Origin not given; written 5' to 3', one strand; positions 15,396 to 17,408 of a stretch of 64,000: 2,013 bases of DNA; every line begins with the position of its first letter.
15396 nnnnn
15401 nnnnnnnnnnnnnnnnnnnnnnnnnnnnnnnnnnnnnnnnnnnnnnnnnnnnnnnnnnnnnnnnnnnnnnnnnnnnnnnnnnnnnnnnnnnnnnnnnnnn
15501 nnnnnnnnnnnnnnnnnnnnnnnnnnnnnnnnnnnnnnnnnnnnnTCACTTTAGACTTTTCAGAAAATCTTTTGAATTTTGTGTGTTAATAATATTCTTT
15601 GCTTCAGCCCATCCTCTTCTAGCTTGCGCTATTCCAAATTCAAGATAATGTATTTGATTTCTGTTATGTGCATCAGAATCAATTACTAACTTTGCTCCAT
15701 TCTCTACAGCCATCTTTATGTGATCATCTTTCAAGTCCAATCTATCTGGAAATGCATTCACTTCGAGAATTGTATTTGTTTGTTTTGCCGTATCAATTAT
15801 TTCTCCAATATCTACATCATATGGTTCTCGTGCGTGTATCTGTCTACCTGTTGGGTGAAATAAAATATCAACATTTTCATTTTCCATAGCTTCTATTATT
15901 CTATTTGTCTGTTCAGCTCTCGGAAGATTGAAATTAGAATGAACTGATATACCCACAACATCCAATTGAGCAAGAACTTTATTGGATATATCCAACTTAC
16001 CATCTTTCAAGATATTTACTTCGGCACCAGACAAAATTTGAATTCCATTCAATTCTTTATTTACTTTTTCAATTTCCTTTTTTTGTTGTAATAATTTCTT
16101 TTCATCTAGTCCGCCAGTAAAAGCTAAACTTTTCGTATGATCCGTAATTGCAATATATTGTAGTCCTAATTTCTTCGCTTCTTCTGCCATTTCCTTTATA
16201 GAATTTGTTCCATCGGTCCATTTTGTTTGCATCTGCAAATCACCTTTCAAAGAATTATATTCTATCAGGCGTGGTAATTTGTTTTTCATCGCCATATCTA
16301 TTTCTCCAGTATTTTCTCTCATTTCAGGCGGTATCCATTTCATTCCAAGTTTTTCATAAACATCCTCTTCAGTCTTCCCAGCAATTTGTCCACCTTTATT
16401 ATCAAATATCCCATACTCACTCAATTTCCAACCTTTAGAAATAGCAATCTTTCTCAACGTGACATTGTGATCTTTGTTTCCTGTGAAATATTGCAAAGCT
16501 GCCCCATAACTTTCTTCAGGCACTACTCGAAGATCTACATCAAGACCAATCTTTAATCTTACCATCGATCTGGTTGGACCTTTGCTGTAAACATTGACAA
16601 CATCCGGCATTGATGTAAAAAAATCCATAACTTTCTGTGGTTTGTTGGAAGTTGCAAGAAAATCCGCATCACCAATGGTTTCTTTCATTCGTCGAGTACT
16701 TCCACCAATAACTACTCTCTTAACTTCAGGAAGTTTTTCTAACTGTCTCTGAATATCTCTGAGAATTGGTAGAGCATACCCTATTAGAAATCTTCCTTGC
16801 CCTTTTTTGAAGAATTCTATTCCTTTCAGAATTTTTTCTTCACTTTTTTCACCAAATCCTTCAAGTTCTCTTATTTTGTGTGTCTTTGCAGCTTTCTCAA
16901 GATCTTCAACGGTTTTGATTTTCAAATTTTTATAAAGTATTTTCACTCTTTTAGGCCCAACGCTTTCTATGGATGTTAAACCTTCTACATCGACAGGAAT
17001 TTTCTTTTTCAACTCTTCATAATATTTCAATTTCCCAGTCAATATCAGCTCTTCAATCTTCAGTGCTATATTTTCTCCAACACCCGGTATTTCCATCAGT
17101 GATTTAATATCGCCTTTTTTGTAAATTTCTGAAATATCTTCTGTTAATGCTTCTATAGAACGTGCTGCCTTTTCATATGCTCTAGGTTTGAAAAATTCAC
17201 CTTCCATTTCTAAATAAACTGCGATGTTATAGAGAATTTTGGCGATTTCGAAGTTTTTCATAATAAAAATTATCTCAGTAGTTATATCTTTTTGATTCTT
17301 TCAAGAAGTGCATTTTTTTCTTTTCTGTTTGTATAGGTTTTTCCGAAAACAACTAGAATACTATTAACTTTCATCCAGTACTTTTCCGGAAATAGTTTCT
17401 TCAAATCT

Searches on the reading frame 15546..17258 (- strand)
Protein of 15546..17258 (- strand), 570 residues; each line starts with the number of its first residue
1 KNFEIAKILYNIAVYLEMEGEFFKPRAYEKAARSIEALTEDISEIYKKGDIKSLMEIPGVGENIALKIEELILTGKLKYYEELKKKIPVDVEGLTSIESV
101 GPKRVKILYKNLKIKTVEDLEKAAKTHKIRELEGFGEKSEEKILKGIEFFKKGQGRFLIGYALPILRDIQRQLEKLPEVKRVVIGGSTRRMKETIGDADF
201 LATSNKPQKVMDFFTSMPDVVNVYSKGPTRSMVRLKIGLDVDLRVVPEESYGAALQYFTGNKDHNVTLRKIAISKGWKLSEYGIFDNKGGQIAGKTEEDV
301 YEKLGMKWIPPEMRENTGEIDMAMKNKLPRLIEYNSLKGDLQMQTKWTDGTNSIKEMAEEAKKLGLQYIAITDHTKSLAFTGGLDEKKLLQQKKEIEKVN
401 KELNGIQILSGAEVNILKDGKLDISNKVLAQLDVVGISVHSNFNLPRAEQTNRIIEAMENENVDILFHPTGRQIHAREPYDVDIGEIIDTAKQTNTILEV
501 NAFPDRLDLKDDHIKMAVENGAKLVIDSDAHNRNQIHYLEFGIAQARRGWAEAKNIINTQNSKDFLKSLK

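Call 66: search_protein_families(library=pfam, proteins=[window:15546-17258:-], max_evalue=0.001)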
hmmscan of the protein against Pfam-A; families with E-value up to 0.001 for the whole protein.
window:15546-17258:- (570 aa): 5 families
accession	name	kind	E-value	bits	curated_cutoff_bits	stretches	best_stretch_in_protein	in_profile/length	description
PF14791.11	DNA_pol_B_thumb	-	2.5e-26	91.8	25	1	254-315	1-63/63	DNA polymerase beta thumb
PF14716.13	HHH_8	-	4.8e-16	59.3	30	1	2-77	3-73/73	Helix-hairpin-helix domain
PF14520.12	HHH_5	-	1.2e-12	48.6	27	1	92-146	2-54/57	Helix-hairpin-helix domain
PF02811.25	PHP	-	7.1e-10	39.9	26.4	1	340-445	1-98/164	PHP domain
PF01876.22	RNase_P_p30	-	2.8e-05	24.1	35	1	343-471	3-119/214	RNase P subunit p30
